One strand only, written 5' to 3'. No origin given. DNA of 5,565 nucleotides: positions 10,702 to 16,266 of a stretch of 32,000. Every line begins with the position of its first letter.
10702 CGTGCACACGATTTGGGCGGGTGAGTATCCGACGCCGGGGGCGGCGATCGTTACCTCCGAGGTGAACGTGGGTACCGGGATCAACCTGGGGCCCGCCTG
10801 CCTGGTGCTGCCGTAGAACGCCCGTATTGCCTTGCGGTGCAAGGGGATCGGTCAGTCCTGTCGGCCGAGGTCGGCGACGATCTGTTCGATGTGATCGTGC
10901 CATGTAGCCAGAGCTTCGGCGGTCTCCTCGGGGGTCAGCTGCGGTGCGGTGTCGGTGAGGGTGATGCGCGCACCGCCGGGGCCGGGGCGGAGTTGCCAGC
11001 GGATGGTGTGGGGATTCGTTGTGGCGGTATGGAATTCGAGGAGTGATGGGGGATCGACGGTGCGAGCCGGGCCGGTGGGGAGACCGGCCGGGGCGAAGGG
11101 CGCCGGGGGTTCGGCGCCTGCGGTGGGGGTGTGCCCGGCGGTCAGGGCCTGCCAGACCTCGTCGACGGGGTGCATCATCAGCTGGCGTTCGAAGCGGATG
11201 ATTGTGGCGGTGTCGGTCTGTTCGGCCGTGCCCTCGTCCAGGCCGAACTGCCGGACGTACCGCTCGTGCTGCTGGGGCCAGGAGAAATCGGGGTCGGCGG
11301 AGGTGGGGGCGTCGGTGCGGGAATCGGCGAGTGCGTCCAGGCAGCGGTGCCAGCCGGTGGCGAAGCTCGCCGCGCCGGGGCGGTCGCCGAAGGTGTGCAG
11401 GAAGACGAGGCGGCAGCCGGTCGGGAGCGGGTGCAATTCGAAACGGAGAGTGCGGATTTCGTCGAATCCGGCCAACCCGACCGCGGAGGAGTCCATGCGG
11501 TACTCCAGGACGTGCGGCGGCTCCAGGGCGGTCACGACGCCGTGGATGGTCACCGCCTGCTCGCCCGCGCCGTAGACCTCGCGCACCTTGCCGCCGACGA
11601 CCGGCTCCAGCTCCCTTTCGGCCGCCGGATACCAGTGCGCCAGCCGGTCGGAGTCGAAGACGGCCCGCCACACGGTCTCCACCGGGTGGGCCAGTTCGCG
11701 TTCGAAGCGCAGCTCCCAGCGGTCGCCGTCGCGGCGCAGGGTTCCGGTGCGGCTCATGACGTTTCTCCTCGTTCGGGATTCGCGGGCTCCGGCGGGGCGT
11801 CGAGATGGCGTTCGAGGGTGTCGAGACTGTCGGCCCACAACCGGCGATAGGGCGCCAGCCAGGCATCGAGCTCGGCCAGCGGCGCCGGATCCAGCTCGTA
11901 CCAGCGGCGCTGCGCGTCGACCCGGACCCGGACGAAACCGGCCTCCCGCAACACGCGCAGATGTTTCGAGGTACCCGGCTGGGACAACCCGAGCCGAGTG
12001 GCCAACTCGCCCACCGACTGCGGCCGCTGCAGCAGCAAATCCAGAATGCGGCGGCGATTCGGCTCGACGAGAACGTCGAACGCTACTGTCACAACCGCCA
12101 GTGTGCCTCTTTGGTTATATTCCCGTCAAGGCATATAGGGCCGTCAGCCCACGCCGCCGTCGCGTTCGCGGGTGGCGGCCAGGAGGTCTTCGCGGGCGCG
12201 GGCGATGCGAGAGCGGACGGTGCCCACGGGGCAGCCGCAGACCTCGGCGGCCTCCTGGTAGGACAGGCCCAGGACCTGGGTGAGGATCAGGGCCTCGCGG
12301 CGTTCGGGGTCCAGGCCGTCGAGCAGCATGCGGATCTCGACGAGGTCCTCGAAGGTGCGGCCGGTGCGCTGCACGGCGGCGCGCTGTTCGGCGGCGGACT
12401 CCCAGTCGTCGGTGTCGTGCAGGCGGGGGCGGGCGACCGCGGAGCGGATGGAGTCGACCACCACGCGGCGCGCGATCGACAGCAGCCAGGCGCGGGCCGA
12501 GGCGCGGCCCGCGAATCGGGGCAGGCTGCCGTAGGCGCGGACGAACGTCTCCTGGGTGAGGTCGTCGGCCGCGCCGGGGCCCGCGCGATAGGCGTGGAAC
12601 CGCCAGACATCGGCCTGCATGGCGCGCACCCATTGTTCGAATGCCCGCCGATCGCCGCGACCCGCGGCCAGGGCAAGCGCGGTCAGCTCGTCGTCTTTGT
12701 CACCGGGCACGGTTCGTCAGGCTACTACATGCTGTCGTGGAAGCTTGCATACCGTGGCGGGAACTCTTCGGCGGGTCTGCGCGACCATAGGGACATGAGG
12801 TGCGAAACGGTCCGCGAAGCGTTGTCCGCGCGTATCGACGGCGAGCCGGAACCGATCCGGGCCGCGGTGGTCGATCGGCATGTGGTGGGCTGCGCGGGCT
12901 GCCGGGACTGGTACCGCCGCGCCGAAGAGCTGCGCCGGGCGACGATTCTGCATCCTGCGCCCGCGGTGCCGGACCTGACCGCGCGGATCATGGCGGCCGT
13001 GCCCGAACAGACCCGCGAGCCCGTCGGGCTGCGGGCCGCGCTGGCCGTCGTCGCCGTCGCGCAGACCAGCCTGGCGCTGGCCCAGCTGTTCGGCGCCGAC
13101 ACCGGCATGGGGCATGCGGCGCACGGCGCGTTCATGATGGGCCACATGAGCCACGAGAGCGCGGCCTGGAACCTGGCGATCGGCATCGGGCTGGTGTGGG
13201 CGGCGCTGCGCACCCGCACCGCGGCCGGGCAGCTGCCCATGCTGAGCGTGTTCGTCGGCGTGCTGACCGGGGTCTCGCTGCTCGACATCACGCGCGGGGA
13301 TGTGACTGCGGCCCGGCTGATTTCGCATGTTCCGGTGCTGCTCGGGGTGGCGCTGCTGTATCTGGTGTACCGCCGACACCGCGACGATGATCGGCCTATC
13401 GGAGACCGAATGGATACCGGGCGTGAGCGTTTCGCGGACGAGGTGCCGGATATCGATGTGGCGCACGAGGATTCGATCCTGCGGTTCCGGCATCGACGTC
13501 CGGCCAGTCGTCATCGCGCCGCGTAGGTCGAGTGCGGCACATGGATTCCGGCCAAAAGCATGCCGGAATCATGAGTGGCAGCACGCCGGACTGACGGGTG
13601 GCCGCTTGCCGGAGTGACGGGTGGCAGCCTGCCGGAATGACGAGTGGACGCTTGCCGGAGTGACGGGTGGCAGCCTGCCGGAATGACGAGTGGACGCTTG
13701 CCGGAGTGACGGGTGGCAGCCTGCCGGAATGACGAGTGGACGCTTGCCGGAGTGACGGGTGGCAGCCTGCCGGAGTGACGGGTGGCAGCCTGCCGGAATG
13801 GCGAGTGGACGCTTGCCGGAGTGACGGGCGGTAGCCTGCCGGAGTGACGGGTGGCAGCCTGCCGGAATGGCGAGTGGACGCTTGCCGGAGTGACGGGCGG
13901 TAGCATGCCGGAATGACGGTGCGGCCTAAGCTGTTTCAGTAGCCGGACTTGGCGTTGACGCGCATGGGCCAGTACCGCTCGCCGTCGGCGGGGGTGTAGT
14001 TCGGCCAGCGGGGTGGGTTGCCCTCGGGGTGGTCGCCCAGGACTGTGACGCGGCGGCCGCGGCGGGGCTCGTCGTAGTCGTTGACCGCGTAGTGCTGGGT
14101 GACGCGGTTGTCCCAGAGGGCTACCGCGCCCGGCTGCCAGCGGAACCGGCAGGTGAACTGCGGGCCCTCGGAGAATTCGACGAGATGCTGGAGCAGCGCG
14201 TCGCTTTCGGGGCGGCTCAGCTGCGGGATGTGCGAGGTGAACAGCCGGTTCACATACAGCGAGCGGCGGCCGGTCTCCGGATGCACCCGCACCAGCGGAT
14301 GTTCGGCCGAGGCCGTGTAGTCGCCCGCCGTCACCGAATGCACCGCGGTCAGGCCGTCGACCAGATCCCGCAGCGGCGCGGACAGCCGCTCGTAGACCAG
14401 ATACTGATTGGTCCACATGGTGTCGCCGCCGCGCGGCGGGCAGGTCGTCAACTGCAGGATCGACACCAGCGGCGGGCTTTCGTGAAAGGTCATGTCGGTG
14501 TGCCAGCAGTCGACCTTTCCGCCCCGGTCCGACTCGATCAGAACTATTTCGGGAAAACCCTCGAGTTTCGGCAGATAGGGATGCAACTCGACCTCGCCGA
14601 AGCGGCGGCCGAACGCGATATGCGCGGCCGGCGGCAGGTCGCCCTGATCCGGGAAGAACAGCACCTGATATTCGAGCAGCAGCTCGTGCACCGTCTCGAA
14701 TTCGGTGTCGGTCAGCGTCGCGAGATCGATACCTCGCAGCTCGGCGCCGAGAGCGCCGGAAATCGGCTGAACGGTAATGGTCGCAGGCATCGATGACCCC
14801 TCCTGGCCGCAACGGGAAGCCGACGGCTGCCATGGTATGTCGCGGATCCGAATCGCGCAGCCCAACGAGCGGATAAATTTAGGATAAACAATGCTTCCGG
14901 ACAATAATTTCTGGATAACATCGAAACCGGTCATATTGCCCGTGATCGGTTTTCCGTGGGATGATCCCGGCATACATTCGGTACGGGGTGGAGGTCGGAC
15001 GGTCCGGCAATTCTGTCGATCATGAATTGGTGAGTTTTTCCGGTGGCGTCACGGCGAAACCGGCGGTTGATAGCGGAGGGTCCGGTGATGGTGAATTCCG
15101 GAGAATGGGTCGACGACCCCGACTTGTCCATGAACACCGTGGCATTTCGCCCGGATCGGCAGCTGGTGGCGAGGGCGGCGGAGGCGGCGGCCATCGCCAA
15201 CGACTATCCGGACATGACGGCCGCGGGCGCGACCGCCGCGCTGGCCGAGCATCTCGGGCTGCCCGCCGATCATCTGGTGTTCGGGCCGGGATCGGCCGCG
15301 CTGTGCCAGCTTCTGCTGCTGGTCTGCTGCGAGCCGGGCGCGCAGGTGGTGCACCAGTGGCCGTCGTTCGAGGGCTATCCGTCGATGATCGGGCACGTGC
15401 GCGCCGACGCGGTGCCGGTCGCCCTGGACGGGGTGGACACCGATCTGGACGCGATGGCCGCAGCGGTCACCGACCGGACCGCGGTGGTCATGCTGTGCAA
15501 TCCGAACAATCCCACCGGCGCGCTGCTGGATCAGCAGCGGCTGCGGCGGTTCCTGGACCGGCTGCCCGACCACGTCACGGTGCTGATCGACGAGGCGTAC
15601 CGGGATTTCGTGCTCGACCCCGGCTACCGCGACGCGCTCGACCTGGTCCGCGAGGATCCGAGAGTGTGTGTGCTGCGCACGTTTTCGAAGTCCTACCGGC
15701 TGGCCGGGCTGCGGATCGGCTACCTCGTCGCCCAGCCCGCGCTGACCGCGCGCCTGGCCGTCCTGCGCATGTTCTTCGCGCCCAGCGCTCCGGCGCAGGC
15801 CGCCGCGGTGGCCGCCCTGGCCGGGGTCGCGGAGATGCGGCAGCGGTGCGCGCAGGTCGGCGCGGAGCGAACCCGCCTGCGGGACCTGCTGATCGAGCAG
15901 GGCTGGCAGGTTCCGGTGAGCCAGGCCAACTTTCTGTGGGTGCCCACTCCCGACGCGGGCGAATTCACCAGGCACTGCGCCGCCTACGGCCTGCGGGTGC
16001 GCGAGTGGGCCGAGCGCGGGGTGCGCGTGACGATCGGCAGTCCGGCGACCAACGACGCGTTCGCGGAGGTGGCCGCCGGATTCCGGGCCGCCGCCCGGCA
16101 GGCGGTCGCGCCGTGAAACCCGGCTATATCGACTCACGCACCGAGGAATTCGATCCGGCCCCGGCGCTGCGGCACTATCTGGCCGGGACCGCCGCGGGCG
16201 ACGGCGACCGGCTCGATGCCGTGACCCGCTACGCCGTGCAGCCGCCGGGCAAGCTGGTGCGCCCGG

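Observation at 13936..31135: Diterpenoid-amino acid-sugar-hydroxybenzoate hybrid gene cluster (brasilicardin-type)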

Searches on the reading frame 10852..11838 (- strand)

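Call 28: search_protein_families(library=pfam, proteins=[window:10852-11838:-])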
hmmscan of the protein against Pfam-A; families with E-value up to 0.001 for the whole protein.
window:10852-11838:- (328 aa): 2 families
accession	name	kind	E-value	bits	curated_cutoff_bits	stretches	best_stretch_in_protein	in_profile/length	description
PF08327.17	AHSA1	-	1.1e-22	81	22.1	1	51-171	2-121/125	Activator of Hsp90 ATPase homolog 1-like protein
PF10604.15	Polyketide_cyc2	-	1.5e-11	45.2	27.4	1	42-156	3-118/142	Polyketide cyclase / dehydrase and lipid transport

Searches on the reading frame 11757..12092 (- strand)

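Call 28: search_protein_families(library=pfam, proteins=[window:11757-12092:-])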
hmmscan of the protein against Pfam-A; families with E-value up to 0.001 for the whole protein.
window:11757-12092:- (112 aa): 12 families
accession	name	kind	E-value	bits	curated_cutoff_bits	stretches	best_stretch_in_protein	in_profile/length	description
PF01022.26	HTH_5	-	6.3e-16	58.4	22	1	11-55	2-46/47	Bacterial regulatory protein, arsR family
PF12840.13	HTH_20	-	9e-15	54.8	27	1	9-57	2-51/51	Helix-turn-helix domain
PF12802.13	MarR_2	-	1.2e-08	35.4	27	1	12-63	6-60/61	MarR family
PF13412.12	HTH_24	-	8.3e-08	32.1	21.9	1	12-55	4-48/48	Winged helix-turn-helix DNA-binding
PF09339.16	HTH_IclR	-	6.7e-07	29.4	22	1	15-55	7-49/52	IclR helix-turn-helix domain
PF24033.1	DUF7342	-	7.9e-05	23.1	31.6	1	19-70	12-63/150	Family of unknown function (DUF7342)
PF21476.4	PF0610-like_N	-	0.00011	22.8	33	1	13-40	3-30/50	PF0610-like, N-terminal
PF25213.1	HVO_A0261_N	-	0.00011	22.5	35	1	11-57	11-57/86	HVO_A0261 N-terminal domain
PF01047.28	MarR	-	0.00012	22.3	24.6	1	22-57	15-50/59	MarR family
PF08100.18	Dimerisation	-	0.00027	21.2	25.6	1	15-69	29-85/93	O-methyltransferase dimerisation domain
PF13545.12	HTH_Crp_2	-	0.00044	20.6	27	1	24-74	22-69/70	Crp-like helix-turn-helix domain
PF01978.25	TrmB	-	0.00074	19.8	25.6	0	18-62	16-60/68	Sugar-specific transcriptional regulator TrmB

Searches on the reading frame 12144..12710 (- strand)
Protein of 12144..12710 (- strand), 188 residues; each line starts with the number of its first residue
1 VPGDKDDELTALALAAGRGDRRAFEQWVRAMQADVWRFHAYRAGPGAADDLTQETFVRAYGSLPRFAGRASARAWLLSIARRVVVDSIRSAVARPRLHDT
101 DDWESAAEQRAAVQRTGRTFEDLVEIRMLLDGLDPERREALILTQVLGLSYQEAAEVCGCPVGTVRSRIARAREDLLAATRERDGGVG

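Call 29: search_protein_families(library=pfam, proteins=[window:12144-12710:-])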
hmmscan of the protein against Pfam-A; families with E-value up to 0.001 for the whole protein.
window:12144-12710:- (188 aa): 6 families
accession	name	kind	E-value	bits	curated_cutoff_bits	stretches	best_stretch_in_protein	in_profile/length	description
PF08281.18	Sigma70_r4_2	-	1.3e-18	66.8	25.7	1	124-176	2-54/54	Sigma-70, region 4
PF04542.20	Sigma70_r2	-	2.2e-13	50.2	24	1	28-91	2-68/71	Sigma-70 region 2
PF04545.22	Sigma70_r4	-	2.5e-08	33.8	24.1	1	129-175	1-47/50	Sigma-70, region 4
PF07638.17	Sigma70_ECF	-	3.5e-06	27.5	21.1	1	51-177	52-180/185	ECF sigma factor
PF13384.12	HTH_23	-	7.3e-06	26.1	24.6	1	136-172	4-41/50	Homeodomain-like domain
PF22233.2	PhyR_sigma-like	-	0.00024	21.3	27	1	130-175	1-46/50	Response regulator PhyR, sigma-like domain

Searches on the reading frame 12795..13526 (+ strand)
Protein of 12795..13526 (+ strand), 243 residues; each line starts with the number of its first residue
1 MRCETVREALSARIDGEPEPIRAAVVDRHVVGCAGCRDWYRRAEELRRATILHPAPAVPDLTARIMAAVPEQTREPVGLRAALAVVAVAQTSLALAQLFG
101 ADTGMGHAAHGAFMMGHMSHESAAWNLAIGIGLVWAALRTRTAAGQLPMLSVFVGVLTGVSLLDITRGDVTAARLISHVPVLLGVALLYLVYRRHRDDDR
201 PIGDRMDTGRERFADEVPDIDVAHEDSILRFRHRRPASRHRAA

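Call 29: search_protein_families(library=pfam, proteins=[window:12795-13526:+])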
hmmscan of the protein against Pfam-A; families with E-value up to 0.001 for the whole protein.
window:12795-13526:+ (243 aa): 1 family
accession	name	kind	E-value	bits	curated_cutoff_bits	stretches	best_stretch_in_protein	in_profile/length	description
PF13490.11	zf-HC2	-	3.8e-09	36.9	22.2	1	3-37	1-35/35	Putative zinc-finger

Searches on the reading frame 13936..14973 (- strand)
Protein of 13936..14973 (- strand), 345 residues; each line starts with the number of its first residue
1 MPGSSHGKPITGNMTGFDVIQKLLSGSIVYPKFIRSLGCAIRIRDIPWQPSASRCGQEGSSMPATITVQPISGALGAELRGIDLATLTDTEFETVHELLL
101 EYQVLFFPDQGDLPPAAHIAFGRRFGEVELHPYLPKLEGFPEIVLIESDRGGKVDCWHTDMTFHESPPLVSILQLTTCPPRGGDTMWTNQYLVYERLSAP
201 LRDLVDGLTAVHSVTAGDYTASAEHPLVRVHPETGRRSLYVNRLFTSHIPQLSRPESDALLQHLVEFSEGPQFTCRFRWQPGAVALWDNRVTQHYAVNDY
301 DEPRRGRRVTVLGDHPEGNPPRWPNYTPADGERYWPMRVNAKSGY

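Call 11: search_protein_families(library=pfam, proteins=[window:13936-14973:-])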
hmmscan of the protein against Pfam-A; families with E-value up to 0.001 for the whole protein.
window:13936-14973:- (345 aa): 1 family
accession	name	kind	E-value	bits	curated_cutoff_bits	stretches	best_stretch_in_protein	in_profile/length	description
PF02668.22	TauD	-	3e-64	217.9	27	1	68-309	2-266/267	Taurine catabolism dioxygenase TauD, TfdA family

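Call 29: search_protein_families(library=pfam, proteins=[window:13936-14790:-])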
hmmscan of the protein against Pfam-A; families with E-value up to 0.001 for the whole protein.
window:13936-14790:- (284 aa): 1 family
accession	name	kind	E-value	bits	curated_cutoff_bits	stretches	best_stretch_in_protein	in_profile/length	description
PF02668.22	TauD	-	1.6e-64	218.8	27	1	7-248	2-266/267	Taurine catabolism dioxygenase TauD, TfdA family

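Call 44: find_encoding_contigs(protein=window:13936-14790:-, flank=10000, max_places=10)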
Protein window:13936-14790:- (284 aa): 4 contigs read that carry it; 3 places shown.
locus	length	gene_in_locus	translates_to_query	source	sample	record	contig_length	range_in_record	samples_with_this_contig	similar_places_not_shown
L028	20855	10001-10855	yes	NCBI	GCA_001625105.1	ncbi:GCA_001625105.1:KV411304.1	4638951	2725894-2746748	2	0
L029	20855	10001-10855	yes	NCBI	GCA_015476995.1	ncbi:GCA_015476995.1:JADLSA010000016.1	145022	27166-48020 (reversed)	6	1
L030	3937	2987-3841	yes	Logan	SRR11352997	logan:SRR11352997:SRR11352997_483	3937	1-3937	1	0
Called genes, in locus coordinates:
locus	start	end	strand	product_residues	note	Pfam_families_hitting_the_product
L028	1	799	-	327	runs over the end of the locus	PF21168:FkbO_Hyg5-like_N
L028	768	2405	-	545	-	PF00501:AMP-binding, PF13193:AMP-binding_C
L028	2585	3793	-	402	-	PF00067:p450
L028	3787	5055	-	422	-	PF01266:DAO (weak), PF01494:FAD_binding_3, PF08491:SE (weak)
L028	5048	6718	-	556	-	PF00432:Prenyltrans (faint), PF07678:TED_complement (faint), PF13243:SQHop_cyclase_C, PF13249:SQHop_cyclase_N (weak)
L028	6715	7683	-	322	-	PF01040:UbiA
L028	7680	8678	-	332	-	PF00348:polyprenyl_synt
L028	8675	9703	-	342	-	PF00155:Aminotran_1_2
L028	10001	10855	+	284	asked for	PF02668:TauD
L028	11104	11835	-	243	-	PF13490:zf-HC2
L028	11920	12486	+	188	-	PF07638:Sigma70_ECF (weak), PF13384:HTH_23 (faint), PF04542:Sigma70_r2, PF08281:Sigma70_r4_2, PF04545:Sigma70_r4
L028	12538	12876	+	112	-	PF01022:HTH_5, PF12802:MarR_2, PF12840:HTH_20, PF13412:HTH_24, PF09339:HTH_IclR (weak)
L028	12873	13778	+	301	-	PF10604:Polyketide_cyc2, PF08327:AHSA1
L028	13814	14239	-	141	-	-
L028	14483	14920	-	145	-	PF09394:Inhibitor_I42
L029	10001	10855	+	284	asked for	PF02668:TauD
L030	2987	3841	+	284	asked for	PF02668:TauD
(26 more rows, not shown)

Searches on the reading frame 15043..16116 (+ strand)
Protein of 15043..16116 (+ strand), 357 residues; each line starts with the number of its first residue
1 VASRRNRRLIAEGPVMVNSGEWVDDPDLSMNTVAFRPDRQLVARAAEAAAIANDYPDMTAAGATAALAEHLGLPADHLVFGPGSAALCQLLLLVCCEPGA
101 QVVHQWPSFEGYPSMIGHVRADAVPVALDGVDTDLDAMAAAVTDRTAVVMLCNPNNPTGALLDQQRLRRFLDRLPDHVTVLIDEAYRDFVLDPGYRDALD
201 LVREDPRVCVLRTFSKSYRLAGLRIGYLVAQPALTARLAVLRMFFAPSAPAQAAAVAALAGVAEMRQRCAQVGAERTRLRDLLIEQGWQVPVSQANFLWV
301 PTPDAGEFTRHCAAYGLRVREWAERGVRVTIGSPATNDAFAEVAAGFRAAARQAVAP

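Call 11: search_protein_families(library=pfam, proteins=[window:15043-16116:+])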
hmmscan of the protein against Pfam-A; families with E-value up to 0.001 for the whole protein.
window:15043-16116:+ (357 aa): 2 families
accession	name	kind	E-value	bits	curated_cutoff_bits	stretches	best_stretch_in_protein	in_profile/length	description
PF00155.27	Aminotran_1_2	-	4.1e-48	164.8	19.7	1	39-342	20-359/361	Aminotransferase class I and II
PF01053.26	Cys_Met_Meta_PP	-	0.00024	20.2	27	1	77-185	70-175/381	Cys/Met metabolism PLP-dependent enzyme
